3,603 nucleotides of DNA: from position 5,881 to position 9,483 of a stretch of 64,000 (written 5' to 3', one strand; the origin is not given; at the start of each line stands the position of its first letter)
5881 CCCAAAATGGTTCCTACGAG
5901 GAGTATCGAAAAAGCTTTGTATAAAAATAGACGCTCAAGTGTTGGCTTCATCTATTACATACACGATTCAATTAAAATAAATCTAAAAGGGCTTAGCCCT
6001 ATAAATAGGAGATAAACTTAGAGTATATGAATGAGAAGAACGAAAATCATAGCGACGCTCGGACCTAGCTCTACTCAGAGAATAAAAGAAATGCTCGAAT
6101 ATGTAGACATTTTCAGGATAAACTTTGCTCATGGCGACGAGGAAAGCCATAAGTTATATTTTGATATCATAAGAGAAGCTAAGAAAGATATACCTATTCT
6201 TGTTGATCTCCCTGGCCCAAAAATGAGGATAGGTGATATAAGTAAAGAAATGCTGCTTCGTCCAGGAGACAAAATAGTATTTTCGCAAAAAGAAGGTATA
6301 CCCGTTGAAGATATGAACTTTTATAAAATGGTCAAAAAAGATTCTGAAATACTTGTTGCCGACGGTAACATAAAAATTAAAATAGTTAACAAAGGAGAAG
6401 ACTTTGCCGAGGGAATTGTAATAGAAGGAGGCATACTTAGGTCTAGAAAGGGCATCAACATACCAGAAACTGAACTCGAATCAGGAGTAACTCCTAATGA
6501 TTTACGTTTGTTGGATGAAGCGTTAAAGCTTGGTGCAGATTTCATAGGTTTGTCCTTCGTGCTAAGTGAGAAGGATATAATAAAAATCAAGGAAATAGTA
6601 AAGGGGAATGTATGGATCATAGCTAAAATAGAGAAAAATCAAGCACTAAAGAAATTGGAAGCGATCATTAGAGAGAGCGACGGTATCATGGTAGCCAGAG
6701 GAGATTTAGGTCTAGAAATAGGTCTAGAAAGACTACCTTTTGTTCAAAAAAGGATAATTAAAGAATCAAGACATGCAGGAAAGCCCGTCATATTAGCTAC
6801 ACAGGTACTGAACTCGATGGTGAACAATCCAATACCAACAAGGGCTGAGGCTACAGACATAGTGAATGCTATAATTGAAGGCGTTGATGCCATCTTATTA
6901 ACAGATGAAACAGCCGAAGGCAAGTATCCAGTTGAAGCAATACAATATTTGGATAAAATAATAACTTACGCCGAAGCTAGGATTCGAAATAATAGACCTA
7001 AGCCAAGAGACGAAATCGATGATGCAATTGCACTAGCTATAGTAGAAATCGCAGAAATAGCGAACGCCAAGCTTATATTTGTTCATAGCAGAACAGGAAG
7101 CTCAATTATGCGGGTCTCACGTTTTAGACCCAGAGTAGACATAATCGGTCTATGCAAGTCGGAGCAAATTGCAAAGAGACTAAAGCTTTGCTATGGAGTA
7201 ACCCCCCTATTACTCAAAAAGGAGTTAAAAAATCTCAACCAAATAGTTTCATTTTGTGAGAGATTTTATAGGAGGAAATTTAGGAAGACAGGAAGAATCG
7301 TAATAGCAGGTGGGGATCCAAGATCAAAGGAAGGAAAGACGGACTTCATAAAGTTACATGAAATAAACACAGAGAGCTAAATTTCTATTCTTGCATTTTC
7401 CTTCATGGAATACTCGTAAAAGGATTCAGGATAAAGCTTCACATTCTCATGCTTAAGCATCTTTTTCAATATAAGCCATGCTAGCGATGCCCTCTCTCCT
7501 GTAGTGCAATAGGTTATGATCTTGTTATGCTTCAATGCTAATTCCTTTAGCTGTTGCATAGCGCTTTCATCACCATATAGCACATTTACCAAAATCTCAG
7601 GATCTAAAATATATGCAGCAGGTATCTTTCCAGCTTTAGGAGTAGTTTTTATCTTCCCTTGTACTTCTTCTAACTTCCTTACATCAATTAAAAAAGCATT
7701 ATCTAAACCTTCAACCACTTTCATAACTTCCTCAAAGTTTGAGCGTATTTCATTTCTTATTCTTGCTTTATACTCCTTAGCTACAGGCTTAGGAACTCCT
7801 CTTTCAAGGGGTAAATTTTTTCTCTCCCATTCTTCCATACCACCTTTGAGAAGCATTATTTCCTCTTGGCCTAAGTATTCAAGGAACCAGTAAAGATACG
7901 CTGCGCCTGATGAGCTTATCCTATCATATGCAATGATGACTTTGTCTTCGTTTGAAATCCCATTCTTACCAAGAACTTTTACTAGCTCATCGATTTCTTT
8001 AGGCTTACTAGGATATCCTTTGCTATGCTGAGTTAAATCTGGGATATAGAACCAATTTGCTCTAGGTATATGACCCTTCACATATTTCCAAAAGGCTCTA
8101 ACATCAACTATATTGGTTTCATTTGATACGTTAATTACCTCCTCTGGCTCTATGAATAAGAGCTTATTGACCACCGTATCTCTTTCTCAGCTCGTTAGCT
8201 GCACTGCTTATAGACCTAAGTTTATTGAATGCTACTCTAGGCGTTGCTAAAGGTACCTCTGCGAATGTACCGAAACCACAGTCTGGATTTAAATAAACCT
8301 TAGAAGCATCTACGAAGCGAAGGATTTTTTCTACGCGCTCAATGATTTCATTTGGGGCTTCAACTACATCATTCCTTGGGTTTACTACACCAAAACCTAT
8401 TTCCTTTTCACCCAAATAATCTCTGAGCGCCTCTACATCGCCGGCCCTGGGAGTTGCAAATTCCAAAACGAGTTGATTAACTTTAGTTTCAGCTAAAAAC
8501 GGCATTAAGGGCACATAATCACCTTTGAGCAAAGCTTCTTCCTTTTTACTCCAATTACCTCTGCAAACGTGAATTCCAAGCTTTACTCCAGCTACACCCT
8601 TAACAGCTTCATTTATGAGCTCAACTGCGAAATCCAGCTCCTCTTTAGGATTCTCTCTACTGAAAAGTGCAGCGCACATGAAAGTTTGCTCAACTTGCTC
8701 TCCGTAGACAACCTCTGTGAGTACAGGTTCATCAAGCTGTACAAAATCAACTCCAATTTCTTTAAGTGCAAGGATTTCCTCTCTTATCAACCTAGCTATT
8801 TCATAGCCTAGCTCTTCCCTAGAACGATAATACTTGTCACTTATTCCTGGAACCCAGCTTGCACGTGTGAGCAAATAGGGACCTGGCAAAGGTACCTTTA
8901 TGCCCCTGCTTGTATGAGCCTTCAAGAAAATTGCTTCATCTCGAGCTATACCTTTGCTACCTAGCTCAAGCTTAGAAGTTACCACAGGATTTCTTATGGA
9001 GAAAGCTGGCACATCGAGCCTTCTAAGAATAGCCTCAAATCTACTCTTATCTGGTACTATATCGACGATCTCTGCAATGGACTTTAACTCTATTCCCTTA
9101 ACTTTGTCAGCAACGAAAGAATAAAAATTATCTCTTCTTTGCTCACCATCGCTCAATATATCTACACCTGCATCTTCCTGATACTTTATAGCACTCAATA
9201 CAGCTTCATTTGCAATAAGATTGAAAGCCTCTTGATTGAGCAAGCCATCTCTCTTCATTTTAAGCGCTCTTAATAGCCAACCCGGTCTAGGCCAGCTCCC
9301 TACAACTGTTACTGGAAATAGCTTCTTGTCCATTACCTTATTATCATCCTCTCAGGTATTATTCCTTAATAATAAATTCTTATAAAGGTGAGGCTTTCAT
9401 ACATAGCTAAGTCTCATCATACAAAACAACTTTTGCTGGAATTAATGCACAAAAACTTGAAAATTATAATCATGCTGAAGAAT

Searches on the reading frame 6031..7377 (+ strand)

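Call 79: search_protein_families(library=pfam, proteins=[window:6031-7377:+], max_evalue=0.00001)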
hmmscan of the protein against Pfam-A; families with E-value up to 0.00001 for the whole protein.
window:6031-7377:+ (449 aa): 2 families
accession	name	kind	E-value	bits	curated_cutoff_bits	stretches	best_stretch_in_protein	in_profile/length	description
PF00224.27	PK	-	4.8e-79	266.3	30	1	1-304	1-328/328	Pyruvate kinase, barrel domain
PF02887.21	PK_C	-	3.4e-21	75.9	28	1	331-443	1-114/114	Pyruvate kinase, alpha/beta domain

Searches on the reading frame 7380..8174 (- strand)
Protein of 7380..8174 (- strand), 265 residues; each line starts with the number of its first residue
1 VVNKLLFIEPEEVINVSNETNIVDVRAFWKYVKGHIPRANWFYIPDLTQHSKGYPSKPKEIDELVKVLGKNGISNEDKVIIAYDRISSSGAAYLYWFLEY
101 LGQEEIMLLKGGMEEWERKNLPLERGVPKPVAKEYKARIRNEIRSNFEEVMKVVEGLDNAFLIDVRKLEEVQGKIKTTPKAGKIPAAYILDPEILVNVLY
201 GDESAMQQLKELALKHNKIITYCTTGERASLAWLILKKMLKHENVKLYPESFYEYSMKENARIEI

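Call 79: search_protein_families(library=pfam, proteins=[window:7380-8174:-], max_evalue=0.00001)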
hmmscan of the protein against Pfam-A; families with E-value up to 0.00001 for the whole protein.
window:7380-8174:- (265 aa): 1 family
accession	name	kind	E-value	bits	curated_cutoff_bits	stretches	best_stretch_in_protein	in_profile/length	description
PF00581.25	Rhodanese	-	2.5e-26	92.5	22.2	2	10-118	2-101/102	Rhodanese-like domain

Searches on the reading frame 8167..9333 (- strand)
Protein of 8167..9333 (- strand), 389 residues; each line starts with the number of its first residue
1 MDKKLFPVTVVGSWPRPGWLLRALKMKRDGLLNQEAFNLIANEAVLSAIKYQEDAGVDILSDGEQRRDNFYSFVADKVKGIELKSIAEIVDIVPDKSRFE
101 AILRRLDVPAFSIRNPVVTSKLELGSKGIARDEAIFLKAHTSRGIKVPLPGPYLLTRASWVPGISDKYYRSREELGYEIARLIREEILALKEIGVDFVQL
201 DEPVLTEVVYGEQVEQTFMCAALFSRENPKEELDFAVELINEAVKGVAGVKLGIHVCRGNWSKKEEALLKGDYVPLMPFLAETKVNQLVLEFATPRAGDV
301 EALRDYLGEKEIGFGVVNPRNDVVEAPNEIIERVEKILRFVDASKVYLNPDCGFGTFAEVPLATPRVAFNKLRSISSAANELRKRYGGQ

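Call 79: search_protein_families(library=pfam, proteins=[window:8167-9333:-], max_evalue=0.00001)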
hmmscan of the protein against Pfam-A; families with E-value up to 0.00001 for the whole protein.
window:8167-9333:- (389 aa): 1 family
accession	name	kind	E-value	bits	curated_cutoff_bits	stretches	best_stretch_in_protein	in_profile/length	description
PF01717.24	Meth_synt_2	-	1.4e-27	97.3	21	1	6-356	1-305/324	Cobalamin-independent synthase, Catalytic domain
